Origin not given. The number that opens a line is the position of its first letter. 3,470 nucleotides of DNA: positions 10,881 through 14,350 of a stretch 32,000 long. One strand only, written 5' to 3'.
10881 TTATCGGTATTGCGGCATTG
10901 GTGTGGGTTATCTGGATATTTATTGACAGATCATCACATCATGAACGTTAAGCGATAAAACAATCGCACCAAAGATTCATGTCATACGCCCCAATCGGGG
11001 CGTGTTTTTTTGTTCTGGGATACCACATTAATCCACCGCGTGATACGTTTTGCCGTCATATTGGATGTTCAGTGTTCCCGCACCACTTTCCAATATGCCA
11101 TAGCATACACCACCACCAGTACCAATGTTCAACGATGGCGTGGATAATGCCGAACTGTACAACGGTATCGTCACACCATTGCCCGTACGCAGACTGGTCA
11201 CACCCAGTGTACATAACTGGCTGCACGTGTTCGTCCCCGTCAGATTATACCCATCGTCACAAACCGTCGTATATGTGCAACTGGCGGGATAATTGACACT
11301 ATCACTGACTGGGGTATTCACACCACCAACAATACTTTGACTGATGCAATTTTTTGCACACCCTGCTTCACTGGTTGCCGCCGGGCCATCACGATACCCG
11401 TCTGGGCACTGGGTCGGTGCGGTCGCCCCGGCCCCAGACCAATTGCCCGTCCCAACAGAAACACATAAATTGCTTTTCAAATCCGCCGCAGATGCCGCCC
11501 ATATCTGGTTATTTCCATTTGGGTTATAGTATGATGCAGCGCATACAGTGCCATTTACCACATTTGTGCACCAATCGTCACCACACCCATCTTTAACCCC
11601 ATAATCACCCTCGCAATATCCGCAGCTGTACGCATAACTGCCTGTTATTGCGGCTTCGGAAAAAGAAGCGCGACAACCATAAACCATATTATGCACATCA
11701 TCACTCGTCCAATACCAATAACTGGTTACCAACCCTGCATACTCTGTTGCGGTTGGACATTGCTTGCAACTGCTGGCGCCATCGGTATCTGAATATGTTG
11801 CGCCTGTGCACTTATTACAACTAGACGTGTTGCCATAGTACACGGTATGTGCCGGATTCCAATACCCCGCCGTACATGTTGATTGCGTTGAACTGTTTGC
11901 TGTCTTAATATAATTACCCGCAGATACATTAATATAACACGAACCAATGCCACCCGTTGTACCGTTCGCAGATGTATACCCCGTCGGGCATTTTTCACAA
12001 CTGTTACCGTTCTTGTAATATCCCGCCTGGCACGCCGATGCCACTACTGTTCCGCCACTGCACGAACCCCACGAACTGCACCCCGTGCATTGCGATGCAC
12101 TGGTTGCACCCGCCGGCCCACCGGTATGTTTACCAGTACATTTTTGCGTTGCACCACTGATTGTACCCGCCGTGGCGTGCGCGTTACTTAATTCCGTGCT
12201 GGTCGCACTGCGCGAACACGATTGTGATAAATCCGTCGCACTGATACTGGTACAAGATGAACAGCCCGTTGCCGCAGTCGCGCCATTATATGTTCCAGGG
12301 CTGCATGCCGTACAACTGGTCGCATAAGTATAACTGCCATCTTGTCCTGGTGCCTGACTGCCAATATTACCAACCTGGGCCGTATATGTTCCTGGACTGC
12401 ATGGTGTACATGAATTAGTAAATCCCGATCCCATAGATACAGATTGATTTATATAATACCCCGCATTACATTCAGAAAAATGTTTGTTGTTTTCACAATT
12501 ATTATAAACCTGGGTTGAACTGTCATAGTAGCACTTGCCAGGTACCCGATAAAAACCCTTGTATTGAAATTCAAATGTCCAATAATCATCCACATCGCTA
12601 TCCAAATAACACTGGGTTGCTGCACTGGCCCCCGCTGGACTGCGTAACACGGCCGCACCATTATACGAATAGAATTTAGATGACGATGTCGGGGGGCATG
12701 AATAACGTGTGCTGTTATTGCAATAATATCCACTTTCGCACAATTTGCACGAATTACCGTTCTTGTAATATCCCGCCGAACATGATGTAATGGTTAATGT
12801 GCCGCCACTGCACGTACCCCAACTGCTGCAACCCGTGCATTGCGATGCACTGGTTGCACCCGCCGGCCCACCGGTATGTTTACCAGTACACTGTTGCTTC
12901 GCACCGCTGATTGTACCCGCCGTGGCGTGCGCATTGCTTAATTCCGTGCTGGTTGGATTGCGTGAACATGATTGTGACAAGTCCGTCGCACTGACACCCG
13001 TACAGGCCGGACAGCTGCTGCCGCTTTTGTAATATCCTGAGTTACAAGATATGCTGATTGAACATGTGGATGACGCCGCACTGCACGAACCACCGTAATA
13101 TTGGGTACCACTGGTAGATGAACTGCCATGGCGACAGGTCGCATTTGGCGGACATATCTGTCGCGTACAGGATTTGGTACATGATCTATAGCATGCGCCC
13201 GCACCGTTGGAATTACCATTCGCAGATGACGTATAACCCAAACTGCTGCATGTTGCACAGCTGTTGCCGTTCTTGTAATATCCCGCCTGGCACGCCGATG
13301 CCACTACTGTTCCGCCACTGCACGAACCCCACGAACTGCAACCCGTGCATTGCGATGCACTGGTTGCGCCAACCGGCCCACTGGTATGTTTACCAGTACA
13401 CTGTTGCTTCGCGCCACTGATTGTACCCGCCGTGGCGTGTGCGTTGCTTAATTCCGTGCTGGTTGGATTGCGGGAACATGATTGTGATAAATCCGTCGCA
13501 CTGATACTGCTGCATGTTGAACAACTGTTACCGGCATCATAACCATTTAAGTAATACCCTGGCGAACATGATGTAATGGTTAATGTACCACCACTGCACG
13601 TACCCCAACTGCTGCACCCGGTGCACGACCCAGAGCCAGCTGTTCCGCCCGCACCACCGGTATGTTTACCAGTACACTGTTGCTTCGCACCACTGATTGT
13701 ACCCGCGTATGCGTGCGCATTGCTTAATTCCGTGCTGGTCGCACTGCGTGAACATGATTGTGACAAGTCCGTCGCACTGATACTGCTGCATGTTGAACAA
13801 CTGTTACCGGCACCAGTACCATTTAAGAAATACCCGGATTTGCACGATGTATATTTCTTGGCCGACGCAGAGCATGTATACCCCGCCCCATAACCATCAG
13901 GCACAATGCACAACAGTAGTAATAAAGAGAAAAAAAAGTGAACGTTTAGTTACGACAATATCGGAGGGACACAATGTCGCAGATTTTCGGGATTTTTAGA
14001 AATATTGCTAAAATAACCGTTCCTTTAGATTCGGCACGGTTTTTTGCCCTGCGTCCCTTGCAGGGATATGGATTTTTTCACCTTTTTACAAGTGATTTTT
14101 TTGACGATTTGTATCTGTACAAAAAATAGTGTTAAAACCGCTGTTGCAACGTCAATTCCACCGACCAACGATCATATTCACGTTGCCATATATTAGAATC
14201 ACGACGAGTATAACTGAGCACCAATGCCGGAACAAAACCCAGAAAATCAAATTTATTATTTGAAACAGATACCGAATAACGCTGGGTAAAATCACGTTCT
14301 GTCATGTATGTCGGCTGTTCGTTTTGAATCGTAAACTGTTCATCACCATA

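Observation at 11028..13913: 961-aa Cys-rich modular protein with eukaryote-like repeats and four recombination-prone modules of about 230 bp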

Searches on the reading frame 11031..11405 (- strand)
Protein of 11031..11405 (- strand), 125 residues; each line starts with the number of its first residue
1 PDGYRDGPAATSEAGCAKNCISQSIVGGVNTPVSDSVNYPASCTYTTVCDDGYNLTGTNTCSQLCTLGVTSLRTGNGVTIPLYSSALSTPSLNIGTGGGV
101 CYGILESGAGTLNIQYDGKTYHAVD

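Call 57: find_homologous_proteins(query=window:11031-11360:-, max_evalue=0.01)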
Query seq(110 aa) (110 aa): 1 proteins with E <= 0.01 among 5 candidates.
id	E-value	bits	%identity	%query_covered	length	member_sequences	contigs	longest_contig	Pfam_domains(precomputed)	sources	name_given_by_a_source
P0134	1.6e-49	185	82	100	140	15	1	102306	-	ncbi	-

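Call 88: search_protein_representatives(alignment_id=A4)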
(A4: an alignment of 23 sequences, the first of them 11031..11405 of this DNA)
Query: 23 sequences, 128 profile positions. Proteins with E-value up to 0.001 (for the whole library): 601; up to 1e-10: 390; up to 1e-30: 68. The best 150 are listed.
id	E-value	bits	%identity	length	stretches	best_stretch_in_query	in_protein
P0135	6.4e-55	200.7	-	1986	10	4-127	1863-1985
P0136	8.8e-49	180.9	-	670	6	3-128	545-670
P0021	8.2e-47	174.5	-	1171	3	3-127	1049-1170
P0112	5.4e-45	168.7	-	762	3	5-127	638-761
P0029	9.7e-45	167.8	-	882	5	3-128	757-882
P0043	1.8e-44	167.0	-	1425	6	2-127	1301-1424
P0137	4.7e-44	165.6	-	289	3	3-128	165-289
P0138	5.9e-44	165.3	-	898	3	3-127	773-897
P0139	9.9e-44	164.6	-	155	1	8-128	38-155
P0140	5.7e-43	162.1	-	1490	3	8-128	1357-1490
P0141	6.0e-43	162.0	-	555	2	7-128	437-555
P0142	7.8e-43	161.7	-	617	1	3-128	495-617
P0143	1.1e-42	161.2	-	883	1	7-128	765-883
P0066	5.5e-42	158.9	-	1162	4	8-128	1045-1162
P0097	8.1e-42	158.4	-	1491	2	3-128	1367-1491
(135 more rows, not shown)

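Call 89: predict_structure(alignment_id=A4)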
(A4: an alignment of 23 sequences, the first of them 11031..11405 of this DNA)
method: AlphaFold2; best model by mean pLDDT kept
length: 125 residues; sequences in the alignment: 23
mean_pLDDT: 88.2   pTM: 0.72
mean pLDDT of the five models: 88.2, 87.3, 86.7, 84.2, 70.9
residues with pLDDT >= 90: 96; 70-90: 14; 50-70: 4; < 50: 11
segments of 3 or more residues with pLDDT < 50: 1-11
pLDDT, mean of each block of 10 residues (from residue 1): 44 71 96 91 95 94 95 93 96 94 95 94 92
secondary structure, 60 per line:
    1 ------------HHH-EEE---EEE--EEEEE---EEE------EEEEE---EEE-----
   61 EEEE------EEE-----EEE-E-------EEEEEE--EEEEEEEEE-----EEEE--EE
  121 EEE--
elements in order: E17-19 E23-25 E28-32 E36-38 E45-49 E53-55 E61-64 E71-73 E79-81 E91-96 E99-107 E113-116 E119-123

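Call 92: fold_search(model_id=the predicted structure, library=pdb)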
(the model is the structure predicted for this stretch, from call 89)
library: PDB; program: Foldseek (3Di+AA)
matches with E <= 10: 44; with E <= 0.001: 0
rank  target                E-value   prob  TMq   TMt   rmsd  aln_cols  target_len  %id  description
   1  1v1i_B                8.4e-01  0.14  0.20  0.24  16.6        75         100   12  Adenovirus fibre shaft sequence N-terminally fused to the bacteriophage T4 fibritin foldon trimerisation motif with a  (released 2004-07-30)
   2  1v1i_C                1.4e+00  0.10  0.20  0.24  17.5        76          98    9  Adenovirus fibre shaft sequence N-terminally fused to the bacteriophage T4 fibritin foldon trimerisation motif with a  (released 2004-07-30)
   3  1v1h_A                1.9e+00  0.08  0.20  0.23  13.1        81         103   12  Adenovirus fibre shaft sequence N-terminally fused to the bacteriophage T4 fibritin foldon trimerisation motif with a  (released 2004-07-30)
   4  8on5_A                2.0e+00  0.08  0.18  0.13  19.0        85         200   15  Structure of the tail fibre from an extracellular contractile injection system from Photorhabdus bacteria (released 2024-04-10)
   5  8on5_E                2.0e+00  0.07  0.18  0.13  20.1        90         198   16  Structure of the tail fibre from an extracellular contractile injection system from Photorhabdus bacteria (released 2024-04-10)
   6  4x2y_A                2.1e+00  0.02  0.13  0.11  14.2       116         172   12  Crystal structure of a chimeric Murine Norovirus NS6 protease (inactive C139A mutant) in which the P4-P4 prime residue (released 2015-02-18)
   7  4x2v_D                2.2e+00  0.03  0.12  0.10  12.4        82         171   13  Crystal structure of the Murine Norovirus NS6 protease (inactive C139A mutant) with a C-terminal extension to include  (released 2015-02-18)
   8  1v1h_B                2.3e+00  0.08  0.20  0.24  14.0        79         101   13  Adenovirus fibre shaft sequence N-terminally fused to the bacteriophage T4 fibritin foldon trimerisation motif with a  (released 2004-07-30)
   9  6ybp_K                2.5e+00  0.09  0.16  0.08   9.8        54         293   17  Propionyl-CoA carboxylase of Methylorubrum extorquens with bound CoA (released 2020-10-28)
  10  10ft_B                2.5e+00  0.07  0.16  0.10  10.6        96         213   10  Cryo-EM structure of receptor tyrosine kinase ROS1 in complex with NELL2 (released 2026-02-25)
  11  8e1z_B                2.6e+00  0.06  0.18  0.16  12.4       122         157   10  Crystal structure of Plasmodium falciparum ookinete surface antigen Pfs28 (released 2022-11-30)
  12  6gao_B                2.6e+00  0.06  0.15  0.09  14.8        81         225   16  Crystal structure of the T1L reovirus sigma1 coiled coil tail and body (released 2018-04-25)
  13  1v1i_A                2.9e+00  0.07  0.21  0.24  15.3        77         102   10  Adenovirus fibre shaft sequence N-terminally fused to the bacteriophage T4 fibritin foldon trimerisation motif with a  (released 2004-07-30)
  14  8on5_B                3.2e+00  0.04  0.19  0.13  20.2       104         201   15  Structure of the tail fibre from an extracellular contractile injection system from Photorhabdus bacteria (released 2024-04-10)
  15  4o4x_A                3.2e+00  0.02  0.14  0.05  14.7        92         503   16  Crystal structure of the vaccine antigen Transferrin Binding Protein B (TbpB) double mutant Tyr-167-Ala and Trp-176-Al (released 2015-01-14)
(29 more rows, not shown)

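Call 99: fold_search(model_id=the predicted structure, library=viral)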
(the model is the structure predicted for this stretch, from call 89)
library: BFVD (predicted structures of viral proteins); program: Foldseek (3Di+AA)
matches with E <= 10: 119; with E <= 0.001: 0
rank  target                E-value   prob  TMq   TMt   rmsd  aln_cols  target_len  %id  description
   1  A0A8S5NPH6            6.4e-02  1.00  0.35  0.18   3.1        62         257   26  Uncharacterized protein [Myoviridae sp. ct2th6]
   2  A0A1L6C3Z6            3.1e-01  0.15  0.17  0.07  20.2       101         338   14  (no name in the UniProt tables at hand)
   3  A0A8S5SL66            3.6e-01  0.93  0.32  0.16   3.9        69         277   19  Uncharacterized protein [Podoviridae sp. ctHMt20]
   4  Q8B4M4                7.7e-01  0.06  0.16  0.06  16.9       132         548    9  Fiber protein subtype B [Bovine adenovirus 2]
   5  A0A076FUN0            8.2e-01  0.08  0.18  0.08  19.5       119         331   12  Fiber 1 [Lizard adenovirus 2]
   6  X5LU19                1.1e+00  0.07  0.20  0.11  20.6       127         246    9  Fiber-1 [Pigeon adenovirus 1]
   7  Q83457                1.1e+00  0.05  0.16  0.06  27.1       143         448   11  Fiber protein [Porcine adenovirus A serotype 3]
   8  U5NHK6                1.4e+00  0.06  0.20  0.07  17.5       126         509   11  Fiber [turkey adenovirus 4]
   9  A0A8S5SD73            1.5e+00  0.77  0.34  0.27   3.3        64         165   17  Uncharacterized protein [Podoviridae sp. ct7Ex2]
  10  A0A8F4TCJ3            1.6e+00  0.04  0.16  0.12  27.1       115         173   14  Fiber (Fragment) [Human adenovirus F serotype 40]
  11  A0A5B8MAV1            1.6e+00  0.04  0.17  0.04  20.0       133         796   11  Fiber [Ovine adenovirus 8]
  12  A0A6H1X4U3            1.6e+00  0.06  0.16  0.08  20.3        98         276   13  Fiber protein (Fragment) [Bovine adenovirus B serotype 3]
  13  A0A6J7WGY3            1.8e+00  0.05  0.17  0.13  11.9        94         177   16  Uncharacterized protein [uncultured Caudovirales phage]
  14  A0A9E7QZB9            1.8e+00  0.05  0.15  0.05  17.3        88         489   11  Fiber [Siadenovirus sp.]
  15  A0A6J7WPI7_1          2.0e+00  0.07  0.23  0.04  25.9       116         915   15  Intramolecular chaperone auto-processing domain containing protein [uncultured Caudovirales phage]
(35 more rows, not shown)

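Call 100: search_protein_families(library=phrogs, proteins=[window:11031-11405:-], max_evalue=0.001)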
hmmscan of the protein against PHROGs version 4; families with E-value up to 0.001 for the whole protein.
window:11031-11405:- (125 aa): 0 families

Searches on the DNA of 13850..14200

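Call 101: search_rna_families(source=window, start=13850, end=14200, threshold=evalue, max_evalue=1)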
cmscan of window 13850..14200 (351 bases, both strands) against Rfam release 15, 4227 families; matches with E-value up to 1: 0.
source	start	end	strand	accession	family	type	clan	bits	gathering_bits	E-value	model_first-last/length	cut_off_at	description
